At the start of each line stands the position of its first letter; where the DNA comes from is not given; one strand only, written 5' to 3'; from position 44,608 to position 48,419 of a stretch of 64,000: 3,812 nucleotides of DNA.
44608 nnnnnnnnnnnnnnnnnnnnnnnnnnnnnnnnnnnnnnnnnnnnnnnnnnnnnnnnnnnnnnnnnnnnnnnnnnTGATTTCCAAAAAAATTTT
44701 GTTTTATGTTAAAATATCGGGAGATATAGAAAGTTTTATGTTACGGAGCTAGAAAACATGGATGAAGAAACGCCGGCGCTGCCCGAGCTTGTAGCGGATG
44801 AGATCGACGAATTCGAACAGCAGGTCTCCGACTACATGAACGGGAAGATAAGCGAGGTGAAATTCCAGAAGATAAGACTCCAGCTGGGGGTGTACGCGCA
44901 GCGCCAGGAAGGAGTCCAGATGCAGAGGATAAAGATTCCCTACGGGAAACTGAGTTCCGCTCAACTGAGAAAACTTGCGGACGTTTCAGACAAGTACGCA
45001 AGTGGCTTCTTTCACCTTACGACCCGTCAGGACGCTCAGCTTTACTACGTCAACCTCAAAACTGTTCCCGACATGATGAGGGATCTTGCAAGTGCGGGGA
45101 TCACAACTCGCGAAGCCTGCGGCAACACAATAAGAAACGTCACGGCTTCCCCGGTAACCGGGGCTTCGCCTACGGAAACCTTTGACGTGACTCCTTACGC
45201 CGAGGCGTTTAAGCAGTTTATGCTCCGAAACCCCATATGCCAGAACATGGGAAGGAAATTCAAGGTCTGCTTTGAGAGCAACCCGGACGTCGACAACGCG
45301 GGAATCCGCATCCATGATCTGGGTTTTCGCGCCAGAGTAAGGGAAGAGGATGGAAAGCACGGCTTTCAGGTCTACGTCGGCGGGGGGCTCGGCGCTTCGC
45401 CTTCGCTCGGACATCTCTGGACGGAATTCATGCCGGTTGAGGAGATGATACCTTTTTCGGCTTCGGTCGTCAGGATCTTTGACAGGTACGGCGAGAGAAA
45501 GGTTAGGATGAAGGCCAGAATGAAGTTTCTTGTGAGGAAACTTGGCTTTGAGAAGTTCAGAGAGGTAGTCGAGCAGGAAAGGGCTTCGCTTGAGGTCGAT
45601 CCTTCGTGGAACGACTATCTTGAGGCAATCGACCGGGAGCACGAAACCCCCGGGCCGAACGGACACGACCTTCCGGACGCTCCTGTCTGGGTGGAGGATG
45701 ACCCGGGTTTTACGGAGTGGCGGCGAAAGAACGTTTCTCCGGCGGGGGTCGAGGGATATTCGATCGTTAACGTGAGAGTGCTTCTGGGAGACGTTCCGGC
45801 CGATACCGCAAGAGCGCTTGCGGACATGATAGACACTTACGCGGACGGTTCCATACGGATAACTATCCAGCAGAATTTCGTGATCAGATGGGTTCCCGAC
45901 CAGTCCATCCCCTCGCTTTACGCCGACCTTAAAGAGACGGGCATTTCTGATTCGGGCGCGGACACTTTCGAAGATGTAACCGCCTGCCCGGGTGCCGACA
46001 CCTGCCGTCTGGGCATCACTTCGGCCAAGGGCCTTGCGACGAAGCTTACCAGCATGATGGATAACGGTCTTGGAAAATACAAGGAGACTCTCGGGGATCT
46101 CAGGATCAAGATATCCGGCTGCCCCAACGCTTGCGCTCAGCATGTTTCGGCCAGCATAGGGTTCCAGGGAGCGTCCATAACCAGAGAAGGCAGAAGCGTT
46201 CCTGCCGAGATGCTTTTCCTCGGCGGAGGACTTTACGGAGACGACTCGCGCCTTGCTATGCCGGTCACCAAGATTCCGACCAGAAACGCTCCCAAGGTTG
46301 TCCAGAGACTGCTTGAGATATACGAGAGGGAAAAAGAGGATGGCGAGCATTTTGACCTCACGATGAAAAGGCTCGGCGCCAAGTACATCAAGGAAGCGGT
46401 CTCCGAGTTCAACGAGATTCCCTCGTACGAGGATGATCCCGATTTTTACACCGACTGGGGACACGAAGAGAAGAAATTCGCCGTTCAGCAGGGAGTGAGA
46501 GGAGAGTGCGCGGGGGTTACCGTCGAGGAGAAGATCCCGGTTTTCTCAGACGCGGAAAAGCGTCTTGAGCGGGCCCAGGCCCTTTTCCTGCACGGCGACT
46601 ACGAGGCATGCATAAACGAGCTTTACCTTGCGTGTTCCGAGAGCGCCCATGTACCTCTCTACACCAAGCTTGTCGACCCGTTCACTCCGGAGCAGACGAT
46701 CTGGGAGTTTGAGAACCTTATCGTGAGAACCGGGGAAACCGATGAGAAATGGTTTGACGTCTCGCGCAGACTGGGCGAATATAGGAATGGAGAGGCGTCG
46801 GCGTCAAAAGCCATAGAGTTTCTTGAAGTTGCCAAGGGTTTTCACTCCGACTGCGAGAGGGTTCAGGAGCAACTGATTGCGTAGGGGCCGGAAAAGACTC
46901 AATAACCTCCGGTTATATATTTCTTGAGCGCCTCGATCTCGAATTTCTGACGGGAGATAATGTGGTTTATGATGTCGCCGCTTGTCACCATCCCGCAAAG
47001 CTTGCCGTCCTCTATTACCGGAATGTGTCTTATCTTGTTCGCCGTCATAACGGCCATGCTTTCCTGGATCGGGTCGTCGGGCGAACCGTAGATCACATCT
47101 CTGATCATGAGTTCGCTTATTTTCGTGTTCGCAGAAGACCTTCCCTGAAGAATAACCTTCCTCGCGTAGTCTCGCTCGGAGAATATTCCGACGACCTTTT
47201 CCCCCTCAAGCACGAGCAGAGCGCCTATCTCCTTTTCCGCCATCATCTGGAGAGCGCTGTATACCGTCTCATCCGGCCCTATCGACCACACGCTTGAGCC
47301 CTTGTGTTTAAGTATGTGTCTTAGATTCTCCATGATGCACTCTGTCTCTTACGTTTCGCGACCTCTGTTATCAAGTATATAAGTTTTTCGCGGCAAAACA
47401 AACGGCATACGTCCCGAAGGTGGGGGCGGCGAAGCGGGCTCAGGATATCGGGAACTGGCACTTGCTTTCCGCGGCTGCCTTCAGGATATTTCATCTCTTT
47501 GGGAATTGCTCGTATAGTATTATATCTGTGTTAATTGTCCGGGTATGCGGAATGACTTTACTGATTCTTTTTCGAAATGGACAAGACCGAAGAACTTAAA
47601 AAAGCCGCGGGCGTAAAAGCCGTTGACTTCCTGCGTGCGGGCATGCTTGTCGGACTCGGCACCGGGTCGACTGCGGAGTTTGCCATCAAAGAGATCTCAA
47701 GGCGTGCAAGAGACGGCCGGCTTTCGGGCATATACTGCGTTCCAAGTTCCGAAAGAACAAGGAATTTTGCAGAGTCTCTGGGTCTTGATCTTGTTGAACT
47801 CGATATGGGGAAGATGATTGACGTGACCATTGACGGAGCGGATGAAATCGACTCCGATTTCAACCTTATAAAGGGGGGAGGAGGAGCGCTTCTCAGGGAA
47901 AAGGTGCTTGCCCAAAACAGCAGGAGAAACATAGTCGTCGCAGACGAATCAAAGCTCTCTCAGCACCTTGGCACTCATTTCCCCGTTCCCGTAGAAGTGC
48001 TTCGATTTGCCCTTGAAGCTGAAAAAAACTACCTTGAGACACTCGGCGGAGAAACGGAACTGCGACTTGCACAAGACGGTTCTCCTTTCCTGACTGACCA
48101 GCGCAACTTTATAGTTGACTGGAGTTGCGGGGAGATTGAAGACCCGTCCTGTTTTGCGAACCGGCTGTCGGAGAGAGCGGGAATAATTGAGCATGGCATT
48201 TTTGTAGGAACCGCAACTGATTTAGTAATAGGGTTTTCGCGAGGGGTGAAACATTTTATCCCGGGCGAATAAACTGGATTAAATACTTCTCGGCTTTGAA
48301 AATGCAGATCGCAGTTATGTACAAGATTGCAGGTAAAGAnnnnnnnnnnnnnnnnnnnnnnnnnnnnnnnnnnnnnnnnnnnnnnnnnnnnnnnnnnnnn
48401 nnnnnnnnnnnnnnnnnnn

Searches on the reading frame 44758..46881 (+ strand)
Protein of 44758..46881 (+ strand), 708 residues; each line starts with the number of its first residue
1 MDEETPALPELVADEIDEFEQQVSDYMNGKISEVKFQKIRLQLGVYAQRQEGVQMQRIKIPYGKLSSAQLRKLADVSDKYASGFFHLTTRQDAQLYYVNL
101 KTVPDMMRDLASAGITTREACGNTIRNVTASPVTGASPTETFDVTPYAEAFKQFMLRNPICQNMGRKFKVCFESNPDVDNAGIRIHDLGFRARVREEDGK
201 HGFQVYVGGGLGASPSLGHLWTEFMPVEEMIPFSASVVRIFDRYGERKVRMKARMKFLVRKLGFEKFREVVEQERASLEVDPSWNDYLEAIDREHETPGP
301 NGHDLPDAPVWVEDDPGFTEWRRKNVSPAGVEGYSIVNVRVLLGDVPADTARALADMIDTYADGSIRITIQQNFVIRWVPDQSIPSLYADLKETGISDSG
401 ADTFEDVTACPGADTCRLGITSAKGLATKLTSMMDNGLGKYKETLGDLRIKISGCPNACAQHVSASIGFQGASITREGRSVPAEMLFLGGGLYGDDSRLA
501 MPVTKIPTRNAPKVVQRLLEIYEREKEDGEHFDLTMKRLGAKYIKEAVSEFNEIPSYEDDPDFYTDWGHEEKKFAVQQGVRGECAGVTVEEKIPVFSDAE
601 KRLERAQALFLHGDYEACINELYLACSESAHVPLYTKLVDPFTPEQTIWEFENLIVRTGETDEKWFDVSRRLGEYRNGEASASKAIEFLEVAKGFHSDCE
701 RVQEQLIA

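Call 17: search_protein_families(library=pfam, proteins=[window:44758-46881:+], max_evalue=0.001)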
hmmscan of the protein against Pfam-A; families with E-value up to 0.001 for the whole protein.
window:44758-46881:+ (708 aa): 2 families
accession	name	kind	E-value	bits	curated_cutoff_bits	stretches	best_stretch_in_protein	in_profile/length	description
PF01077.27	NIR_SIR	-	8.8e-49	165.4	27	2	121-274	1-153/158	Nitrite and sulphite reductase 4Fe-4S domain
PF03460.22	NIR_SIR_ferr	-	2.7e-38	130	24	2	46-112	1-68/69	Nitrite/Sulfite reductase ferredoxin-like half domain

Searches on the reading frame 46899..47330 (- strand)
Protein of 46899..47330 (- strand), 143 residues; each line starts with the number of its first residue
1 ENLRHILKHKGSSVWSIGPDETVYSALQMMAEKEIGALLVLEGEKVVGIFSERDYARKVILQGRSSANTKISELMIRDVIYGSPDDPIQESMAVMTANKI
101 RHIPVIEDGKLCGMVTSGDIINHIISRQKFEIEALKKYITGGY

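Call 17: search_protein_families(library=pfam, proteins=[window:46899-47330:-], max_evalue=0.001)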
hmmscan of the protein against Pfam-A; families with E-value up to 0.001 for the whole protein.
window:46899-47330:- (143 aa): 1 family
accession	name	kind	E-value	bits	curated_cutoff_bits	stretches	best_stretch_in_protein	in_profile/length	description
PF00571.33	CBS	-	5e-25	88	24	2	71-124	1-55/57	CBS domain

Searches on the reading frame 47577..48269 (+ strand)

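Call 69: search_protein_families(library=pfam, proteins=[window:47577-48269:+], max_evalue=0.00001)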
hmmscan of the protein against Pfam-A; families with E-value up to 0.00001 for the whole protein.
window:47577-48269:+ (231 aa): 2 families
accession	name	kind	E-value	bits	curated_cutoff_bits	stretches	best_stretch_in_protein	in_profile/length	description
PF06026.20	Rib_5-P_isom_A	-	1.5e-57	194.4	26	1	54-221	2-171/173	Ribose 5-phosphate isomerase A (phosphoriboisomerase A)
PF00455.28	DeoRC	-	7.4e-06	26.5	31.8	0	6-43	4-41/160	DeoR C terminal sensor domain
